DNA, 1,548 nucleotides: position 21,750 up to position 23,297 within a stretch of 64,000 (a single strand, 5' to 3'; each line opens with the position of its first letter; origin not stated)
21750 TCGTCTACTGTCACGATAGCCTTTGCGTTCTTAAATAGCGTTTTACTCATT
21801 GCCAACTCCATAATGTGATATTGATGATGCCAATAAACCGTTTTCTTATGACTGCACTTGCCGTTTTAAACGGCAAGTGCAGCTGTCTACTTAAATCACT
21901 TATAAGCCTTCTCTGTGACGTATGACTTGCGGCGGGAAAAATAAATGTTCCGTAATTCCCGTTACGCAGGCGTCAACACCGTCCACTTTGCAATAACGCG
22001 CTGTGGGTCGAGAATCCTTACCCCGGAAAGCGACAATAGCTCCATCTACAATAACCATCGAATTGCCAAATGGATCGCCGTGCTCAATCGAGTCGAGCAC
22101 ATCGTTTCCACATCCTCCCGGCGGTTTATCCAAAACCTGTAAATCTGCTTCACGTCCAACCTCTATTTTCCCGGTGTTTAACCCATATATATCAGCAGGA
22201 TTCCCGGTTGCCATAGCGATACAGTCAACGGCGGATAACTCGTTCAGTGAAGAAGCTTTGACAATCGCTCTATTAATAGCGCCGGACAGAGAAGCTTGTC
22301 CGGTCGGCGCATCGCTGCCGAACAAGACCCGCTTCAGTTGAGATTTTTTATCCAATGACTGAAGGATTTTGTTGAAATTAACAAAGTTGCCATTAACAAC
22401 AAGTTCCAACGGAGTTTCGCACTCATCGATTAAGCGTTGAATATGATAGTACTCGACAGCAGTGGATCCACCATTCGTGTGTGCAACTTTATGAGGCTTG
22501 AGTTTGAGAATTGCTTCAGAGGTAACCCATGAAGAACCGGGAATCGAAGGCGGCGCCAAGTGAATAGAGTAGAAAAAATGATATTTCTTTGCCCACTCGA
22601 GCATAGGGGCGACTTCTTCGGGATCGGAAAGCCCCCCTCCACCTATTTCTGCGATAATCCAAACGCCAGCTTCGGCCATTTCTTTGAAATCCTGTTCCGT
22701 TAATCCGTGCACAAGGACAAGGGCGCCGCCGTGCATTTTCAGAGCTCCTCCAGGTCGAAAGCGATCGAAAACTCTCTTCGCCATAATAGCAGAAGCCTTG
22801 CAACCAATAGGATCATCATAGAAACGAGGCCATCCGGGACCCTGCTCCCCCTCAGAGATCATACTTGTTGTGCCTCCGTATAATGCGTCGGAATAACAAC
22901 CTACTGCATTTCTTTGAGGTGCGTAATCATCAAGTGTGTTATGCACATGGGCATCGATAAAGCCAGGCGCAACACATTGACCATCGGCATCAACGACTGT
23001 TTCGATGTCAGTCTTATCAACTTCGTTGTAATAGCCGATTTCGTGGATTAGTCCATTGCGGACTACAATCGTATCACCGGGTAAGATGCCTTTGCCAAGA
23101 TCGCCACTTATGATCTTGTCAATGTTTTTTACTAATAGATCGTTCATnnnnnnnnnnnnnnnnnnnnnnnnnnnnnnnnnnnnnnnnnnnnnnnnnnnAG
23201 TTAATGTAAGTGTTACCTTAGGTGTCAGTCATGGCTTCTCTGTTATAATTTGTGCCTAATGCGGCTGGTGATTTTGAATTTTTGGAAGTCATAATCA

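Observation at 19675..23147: Three hydrolytic C-N-cleaving enzymes with no known pathway context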

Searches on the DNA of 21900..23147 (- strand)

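Call 56: search_rna_families(sources=[L001, L003, L005, L012, L014, L035, L033], threshold=gathering)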
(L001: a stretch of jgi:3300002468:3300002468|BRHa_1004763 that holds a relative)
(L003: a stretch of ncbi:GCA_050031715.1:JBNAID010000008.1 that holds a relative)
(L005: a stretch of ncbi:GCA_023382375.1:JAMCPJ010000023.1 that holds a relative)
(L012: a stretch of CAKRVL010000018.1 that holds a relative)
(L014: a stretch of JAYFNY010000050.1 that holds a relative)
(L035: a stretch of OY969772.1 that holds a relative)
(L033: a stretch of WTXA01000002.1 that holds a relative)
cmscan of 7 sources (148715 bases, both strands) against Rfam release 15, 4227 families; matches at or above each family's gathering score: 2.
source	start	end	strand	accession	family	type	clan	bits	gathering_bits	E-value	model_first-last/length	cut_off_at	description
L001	14717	14896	+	RF00174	Cobalamin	Cis-reg; riboswitch;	CL00101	117.1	31.5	2.4e-28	1-189/189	no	Cobalamin riboswitch aptamer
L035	9656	9728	+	RF00005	tRNA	Gene; tRNA;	CL00001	62.3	29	9.5e-11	1-71/71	no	tRNA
